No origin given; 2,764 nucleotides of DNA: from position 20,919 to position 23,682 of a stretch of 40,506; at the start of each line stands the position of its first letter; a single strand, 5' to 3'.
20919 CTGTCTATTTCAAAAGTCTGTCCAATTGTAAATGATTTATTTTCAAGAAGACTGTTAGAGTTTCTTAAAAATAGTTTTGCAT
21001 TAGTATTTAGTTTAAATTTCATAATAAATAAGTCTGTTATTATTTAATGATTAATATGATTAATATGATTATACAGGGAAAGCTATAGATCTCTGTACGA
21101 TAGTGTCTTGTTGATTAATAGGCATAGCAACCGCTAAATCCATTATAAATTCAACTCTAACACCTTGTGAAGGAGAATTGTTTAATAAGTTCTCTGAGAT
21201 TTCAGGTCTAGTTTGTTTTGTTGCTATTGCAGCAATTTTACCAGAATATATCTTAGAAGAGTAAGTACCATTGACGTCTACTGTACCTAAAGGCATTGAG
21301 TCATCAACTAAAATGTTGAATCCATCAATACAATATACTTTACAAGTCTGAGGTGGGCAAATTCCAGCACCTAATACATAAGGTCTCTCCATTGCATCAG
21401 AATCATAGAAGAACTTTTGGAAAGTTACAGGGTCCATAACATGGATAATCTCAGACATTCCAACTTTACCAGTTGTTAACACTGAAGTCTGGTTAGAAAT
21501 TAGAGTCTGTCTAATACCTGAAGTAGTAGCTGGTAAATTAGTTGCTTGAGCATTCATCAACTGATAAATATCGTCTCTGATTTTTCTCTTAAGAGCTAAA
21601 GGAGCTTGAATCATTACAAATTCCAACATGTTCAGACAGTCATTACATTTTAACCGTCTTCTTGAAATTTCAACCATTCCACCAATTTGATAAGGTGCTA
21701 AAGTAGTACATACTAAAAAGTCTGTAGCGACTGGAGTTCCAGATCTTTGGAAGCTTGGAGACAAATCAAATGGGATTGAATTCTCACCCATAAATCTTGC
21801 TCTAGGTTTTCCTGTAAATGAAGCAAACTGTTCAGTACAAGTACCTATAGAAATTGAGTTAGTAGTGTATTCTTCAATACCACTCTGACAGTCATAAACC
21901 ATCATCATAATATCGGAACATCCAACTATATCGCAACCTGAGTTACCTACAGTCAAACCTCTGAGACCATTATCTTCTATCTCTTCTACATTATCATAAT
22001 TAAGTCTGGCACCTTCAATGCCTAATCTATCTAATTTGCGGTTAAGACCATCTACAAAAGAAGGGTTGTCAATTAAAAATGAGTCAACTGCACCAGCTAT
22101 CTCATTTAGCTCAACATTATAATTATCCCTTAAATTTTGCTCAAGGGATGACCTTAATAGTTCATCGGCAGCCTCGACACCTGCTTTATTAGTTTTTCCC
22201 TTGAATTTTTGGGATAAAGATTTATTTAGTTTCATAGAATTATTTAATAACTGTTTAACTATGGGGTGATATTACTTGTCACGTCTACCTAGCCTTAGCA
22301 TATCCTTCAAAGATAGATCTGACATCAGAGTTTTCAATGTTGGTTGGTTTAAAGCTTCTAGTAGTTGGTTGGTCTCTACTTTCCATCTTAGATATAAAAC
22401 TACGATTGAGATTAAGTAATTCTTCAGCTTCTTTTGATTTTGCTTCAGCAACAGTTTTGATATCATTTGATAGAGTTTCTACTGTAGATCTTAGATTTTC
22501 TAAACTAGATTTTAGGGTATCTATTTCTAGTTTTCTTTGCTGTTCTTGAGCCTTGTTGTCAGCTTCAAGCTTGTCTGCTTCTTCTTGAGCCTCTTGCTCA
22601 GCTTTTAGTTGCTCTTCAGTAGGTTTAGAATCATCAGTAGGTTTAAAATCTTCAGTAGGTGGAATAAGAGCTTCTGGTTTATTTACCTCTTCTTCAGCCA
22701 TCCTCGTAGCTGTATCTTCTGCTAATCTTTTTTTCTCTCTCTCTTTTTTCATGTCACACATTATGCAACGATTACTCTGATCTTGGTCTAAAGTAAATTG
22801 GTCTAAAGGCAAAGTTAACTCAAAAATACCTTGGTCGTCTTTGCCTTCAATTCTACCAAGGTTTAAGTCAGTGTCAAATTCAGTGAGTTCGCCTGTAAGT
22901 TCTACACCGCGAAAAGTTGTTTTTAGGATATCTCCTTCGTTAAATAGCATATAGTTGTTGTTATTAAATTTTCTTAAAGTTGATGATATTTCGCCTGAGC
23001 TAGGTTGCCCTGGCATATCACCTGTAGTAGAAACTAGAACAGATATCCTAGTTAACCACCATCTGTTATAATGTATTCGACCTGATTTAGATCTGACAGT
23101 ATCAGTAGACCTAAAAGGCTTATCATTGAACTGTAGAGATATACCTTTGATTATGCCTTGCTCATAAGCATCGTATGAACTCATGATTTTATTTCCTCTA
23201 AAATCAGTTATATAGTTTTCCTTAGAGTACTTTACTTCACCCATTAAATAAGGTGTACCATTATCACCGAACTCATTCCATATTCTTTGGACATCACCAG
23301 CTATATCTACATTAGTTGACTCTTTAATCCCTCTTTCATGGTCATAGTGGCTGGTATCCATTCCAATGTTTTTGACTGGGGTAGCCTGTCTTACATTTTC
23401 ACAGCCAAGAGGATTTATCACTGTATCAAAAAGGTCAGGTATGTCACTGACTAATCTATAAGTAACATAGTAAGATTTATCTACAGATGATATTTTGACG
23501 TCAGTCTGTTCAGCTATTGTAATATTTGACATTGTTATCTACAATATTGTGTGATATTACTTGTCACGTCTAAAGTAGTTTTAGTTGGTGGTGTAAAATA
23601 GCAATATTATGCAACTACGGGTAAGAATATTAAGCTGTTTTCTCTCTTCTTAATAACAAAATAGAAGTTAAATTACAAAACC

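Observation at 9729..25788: Conserved 25-nt motif before five late structural genes: a distinct late-promoter class?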

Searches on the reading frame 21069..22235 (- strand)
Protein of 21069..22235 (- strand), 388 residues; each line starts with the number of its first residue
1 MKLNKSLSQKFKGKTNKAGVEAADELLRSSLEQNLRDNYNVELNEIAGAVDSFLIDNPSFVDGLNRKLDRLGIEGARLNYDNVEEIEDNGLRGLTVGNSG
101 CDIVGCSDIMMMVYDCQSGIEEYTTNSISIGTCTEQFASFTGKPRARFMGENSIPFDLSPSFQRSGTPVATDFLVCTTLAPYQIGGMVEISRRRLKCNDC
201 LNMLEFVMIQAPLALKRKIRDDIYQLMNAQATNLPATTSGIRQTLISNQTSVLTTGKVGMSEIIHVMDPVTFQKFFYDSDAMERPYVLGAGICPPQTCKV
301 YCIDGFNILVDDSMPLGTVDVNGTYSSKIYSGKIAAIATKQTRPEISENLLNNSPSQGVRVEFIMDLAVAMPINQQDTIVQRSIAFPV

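Call 7: search_protein_families(library=phrogs, proteins=[window:21069-22235:-])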
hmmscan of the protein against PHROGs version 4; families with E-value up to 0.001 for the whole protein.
window:21069-22235:- (388 aa): 0 families

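Call 10: search_dna_similar(query=window:21069-22235:-, collection=phages, mode=protein, max_rows=15)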
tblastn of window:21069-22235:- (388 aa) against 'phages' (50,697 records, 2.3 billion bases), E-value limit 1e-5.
No match.

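Call 11: find_related_loci(query=window:21069-22235:-, collection=viral_contigs, flank=10000)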
Query window:21069-22235:- (388 aa) in viral_contigs; peptide patterns used: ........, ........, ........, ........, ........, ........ (x = any residue, [..] = any of these).
4 stretches matched a pattern, but none encodes a relative of the query by tblastn (E <= 1e-3).

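Call 15: find_encoding_contigs(protein=window:21069-22235:-, flank=10000, max_places=10)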
Protein window:21069-22235:- (388 aa): 1 contig read that carries it; 1 place shown.
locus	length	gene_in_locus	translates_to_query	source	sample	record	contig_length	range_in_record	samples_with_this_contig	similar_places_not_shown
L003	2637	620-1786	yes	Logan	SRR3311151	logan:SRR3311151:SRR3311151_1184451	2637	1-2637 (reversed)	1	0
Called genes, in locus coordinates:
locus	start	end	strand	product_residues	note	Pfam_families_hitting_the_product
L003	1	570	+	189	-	?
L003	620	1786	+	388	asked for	-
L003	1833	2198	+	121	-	-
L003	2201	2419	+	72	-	-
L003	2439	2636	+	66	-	?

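Call 16: find_homologous_proteins(query=window:21069-22235:-)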
Query window:21069-22235:- (388 aa): 1 proteins with E <= 0.001 among 3659 candidates.
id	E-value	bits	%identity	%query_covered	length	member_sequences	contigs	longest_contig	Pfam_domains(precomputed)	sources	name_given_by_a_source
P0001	9.0e-257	869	100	100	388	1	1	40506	-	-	-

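Call 27: search_protein_families(library=pfam, max_evalue=0.01, proteins=[window:21069-22235:-])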
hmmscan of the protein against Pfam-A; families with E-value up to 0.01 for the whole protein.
window:21069-22235:- (388 aa): 0 families

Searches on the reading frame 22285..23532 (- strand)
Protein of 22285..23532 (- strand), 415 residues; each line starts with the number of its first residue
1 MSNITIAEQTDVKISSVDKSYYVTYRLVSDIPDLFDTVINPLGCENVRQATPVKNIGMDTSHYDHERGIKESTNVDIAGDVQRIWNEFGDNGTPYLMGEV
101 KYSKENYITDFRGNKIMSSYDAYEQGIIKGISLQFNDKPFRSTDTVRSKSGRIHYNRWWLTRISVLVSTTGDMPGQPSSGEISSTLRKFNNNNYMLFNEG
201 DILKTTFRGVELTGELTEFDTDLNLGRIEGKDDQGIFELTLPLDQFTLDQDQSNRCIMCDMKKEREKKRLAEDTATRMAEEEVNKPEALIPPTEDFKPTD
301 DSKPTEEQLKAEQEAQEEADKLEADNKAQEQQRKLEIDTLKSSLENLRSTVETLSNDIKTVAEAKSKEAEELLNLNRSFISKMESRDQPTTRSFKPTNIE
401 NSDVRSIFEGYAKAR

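Call 7: search_protein_families(library=phrogs, proteins=[window:22285-23532:-])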
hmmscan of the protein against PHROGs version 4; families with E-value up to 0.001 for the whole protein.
window:22285-23532:- (415 aa): 0 families

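Call 27: search_protein_families(library=pfam, max_evalue=0.01, proteins=[window:22285-23532:-])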
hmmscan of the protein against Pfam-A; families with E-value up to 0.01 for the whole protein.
window:22285-23532:- (415 aa): 0 families

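Call 47: find_homologous_proteins(query=A2)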
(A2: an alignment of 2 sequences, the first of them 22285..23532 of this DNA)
Query A2 (2 sequences) (415 aa, profile of the alignment): 2 proteins with E <= 0.001 among 8000 candidates.
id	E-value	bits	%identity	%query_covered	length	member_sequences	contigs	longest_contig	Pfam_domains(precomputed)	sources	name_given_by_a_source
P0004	6.6e-248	841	100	100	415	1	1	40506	-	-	-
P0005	7.7e-245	831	51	95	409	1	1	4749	-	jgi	jgi:hypothetical protein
